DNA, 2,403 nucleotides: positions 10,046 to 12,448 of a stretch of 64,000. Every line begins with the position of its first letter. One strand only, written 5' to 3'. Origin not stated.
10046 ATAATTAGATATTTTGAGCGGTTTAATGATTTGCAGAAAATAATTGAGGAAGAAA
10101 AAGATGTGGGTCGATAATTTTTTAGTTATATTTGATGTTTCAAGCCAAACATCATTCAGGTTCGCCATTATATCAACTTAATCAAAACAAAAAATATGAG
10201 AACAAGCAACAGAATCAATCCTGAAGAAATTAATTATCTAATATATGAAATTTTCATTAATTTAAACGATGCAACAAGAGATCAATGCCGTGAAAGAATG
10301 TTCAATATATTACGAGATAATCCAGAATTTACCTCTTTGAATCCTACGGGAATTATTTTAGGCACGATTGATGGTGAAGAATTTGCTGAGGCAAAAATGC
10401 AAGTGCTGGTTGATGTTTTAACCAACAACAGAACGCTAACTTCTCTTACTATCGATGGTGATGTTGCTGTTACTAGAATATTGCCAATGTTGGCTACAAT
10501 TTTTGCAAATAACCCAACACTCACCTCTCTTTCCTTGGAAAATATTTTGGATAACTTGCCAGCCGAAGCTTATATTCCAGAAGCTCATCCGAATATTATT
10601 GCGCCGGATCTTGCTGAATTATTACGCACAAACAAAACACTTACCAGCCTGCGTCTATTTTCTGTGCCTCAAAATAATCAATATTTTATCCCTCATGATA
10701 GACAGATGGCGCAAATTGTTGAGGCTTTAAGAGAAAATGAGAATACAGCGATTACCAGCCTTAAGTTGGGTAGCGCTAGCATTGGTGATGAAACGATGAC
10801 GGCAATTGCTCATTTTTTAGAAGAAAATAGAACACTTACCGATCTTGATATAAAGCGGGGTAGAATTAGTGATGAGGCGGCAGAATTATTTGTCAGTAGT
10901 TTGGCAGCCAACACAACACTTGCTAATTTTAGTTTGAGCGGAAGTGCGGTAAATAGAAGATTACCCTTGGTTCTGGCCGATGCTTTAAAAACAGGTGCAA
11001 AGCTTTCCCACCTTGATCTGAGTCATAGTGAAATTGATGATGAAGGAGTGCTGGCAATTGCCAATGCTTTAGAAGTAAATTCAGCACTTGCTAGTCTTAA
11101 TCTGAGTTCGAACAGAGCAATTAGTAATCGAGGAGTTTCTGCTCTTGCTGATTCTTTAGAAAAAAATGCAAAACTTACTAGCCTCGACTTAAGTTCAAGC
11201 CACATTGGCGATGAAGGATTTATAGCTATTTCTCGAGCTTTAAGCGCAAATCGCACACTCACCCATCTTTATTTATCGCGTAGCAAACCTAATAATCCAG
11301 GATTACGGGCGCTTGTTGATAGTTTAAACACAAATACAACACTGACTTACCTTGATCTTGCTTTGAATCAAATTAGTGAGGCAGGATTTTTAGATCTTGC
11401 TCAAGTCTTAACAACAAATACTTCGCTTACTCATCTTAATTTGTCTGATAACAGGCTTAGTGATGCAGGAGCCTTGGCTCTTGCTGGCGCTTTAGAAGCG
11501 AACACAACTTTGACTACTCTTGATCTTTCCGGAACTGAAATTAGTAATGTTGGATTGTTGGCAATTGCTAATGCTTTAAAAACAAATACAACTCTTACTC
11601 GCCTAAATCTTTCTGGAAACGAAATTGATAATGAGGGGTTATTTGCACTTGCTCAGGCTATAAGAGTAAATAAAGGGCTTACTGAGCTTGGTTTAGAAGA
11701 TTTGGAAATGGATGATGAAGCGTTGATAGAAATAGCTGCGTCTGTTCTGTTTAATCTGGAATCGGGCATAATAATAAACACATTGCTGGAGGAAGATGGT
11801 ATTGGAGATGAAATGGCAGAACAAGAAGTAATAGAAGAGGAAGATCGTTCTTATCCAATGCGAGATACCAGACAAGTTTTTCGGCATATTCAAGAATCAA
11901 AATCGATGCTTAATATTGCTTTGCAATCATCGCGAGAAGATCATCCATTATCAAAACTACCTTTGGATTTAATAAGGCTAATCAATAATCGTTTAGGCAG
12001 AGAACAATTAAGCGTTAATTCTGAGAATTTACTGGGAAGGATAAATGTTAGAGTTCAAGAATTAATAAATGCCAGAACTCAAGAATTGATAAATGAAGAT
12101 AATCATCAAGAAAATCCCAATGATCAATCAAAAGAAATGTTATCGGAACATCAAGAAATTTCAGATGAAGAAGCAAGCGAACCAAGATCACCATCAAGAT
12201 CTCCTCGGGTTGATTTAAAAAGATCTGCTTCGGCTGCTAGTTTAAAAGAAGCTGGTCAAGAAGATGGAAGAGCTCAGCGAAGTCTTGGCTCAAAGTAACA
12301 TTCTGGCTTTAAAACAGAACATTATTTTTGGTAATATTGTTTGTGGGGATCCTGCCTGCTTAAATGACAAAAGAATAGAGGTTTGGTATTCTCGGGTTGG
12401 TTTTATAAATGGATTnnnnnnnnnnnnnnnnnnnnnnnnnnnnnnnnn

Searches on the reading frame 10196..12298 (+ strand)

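Call 60: search_protein_families(library=pfam, proteins=[window:10196-12298:+], max_evalue=0.00001)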
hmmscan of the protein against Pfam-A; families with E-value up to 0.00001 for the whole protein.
window:10196-12298:+ (700 aa): 3 families
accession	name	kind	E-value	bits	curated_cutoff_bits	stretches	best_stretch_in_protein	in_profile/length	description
PF13516.12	LRR_6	-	1.8e-45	149.8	23.4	2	463-486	1-24/24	Leucine Rich repeat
PF00560.39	LRR_1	-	8.1e-09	34.4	20.6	0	410-423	1-14/23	Leucine Rich Repeat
PF12799.13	LRR_4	-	1.4e-06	28.7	27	0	381-427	1-42/44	Leucine Rich repeats (2 copies)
